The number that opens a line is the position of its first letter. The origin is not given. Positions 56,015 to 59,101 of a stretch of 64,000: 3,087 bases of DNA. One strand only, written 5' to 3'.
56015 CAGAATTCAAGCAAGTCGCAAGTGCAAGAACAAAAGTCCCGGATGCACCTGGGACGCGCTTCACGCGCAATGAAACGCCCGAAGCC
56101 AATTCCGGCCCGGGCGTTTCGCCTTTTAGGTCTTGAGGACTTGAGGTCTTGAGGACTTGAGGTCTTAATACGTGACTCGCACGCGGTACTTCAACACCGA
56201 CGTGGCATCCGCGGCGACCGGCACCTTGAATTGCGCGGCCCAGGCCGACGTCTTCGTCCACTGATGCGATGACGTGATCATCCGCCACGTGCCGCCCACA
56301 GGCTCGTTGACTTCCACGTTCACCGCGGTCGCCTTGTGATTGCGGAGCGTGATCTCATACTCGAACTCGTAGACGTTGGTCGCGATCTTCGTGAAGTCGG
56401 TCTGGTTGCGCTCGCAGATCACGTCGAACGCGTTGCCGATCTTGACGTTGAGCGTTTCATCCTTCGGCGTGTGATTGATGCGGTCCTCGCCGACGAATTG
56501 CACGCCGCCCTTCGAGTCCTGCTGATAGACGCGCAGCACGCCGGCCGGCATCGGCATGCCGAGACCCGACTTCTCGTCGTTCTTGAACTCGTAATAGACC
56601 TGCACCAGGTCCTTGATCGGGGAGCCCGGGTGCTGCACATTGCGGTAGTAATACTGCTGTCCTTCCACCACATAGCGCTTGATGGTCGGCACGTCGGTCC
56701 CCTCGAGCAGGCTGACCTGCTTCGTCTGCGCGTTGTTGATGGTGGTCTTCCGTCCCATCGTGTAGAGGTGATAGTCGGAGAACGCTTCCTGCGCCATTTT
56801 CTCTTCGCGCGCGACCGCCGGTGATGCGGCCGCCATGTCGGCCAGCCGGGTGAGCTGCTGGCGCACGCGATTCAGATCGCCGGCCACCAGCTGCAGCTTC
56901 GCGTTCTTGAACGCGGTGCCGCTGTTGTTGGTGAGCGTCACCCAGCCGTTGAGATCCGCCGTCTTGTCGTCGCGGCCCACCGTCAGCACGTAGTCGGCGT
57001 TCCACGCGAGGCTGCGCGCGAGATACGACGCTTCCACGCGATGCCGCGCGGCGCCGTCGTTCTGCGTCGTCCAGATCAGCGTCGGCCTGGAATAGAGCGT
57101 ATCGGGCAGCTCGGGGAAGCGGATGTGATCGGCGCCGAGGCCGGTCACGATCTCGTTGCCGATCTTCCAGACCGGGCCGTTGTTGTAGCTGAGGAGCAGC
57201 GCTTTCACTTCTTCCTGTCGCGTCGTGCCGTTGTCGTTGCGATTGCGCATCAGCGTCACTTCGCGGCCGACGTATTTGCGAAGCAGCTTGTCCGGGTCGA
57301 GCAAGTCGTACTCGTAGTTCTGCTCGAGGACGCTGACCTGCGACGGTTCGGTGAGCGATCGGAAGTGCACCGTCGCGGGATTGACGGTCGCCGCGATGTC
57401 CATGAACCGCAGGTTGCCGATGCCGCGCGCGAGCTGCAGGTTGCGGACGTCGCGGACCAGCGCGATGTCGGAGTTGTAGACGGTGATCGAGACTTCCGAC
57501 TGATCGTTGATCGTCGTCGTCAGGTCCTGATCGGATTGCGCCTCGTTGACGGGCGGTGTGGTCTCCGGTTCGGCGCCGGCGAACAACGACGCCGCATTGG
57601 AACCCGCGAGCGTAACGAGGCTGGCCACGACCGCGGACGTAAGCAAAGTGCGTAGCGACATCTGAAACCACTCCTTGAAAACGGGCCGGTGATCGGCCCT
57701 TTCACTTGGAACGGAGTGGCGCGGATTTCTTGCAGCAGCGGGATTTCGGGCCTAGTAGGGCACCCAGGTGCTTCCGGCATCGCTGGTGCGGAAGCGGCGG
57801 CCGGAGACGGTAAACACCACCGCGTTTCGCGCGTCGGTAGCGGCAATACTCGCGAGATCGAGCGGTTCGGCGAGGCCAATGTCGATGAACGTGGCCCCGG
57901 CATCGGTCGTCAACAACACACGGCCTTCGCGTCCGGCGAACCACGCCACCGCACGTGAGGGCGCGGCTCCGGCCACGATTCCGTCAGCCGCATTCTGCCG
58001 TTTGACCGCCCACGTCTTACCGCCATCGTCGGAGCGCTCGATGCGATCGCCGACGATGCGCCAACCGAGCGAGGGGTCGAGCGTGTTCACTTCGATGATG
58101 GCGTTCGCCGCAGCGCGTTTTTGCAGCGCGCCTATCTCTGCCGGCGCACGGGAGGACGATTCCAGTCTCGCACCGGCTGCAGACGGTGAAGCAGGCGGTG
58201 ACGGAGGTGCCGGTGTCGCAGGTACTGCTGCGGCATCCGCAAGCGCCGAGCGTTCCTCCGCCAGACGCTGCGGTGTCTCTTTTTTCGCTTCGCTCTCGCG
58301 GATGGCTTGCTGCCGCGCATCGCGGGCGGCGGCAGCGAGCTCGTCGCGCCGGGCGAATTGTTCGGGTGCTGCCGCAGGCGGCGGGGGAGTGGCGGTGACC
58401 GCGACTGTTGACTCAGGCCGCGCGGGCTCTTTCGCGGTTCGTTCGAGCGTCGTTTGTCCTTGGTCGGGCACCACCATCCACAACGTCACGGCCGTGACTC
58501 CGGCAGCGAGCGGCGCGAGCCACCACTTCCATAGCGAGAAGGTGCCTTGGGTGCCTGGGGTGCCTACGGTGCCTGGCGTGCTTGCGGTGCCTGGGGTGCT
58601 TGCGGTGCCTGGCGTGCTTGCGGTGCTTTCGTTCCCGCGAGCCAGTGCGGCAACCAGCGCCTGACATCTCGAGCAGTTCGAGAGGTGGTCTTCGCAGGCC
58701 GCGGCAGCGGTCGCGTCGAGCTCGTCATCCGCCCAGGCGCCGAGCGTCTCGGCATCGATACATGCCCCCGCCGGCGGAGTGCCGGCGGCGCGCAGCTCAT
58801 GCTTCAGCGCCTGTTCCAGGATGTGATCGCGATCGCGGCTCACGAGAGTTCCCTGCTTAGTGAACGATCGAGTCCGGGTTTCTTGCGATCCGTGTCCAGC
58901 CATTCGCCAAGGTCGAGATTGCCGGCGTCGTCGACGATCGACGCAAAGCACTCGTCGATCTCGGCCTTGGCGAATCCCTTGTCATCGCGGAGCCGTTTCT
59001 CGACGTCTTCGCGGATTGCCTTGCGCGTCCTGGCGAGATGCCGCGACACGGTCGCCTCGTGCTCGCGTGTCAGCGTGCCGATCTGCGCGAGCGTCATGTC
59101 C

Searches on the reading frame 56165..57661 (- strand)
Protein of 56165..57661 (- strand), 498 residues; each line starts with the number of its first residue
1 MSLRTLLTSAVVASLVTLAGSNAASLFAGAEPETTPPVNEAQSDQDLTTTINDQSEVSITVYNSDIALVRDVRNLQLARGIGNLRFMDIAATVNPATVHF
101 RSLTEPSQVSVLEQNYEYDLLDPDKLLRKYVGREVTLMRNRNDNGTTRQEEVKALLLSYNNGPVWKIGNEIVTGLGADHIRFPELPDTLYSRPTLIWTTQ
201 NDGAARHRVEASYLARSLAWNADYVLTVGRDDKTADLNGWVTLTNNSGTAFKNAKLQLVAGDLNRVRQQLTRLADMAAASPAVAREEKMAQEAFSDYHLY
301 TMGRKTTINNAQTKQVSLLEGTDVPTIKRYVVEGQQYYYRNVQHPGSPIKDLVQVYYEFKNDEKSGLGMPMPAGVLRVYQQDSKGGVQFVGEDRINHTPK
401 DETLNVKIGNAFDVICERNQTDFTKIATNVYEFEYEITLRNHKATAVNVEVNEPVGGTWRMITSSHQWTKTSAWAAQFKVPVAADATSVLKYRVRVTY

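Call 95: search_protein_families(library=pfam, proteins=[window:56165-57661:-], max_evalue=0.00001)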
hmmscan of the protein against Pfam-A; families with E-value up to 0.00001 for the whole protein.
window:56165-57661:- (498 aa): 1 family
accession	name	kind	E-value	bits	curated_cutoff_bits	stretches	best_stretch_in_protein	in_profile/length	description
PF13598.12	DUF4139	-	1e-08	35.6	31.8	1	210-455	2-153/205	Domain of unknown function (DUF4139)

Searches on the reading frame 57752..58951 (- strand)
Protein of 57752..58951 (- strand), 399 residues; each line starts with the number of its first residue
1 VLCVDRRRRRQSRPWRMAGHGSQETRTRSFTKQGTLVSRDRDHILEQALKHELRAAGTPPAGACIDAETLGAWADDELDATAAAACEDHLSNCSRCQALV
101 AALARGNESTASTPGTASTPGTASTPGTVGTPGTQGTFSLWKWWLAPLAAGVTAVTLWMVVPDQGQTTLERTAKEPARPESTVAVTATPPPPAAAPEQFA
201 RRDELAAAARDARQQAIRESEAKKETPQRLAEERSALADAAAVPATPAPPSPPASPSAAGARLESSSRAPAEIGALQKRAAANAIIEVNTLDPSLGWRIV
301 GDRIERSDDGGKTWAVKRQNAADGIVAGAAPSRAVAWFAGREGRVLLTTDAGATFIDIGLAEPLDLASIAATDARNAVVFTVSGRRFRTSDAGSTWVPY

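Call 95: search_protein_families(library=pfam, proteins=[window:57752-58951:-], max_evalue=0.00001)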
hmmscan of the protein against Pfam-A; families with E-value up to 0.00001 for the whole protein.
window:57752-58951:- (399 aa): 1 family
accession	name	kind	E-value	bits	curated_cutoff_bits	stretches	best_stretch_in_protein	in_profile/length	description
PF14870.12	PSII_BNR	-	2.6e-07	30.6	27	1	283-396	18-137/303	Photosynthesis system II assembly factor YCF48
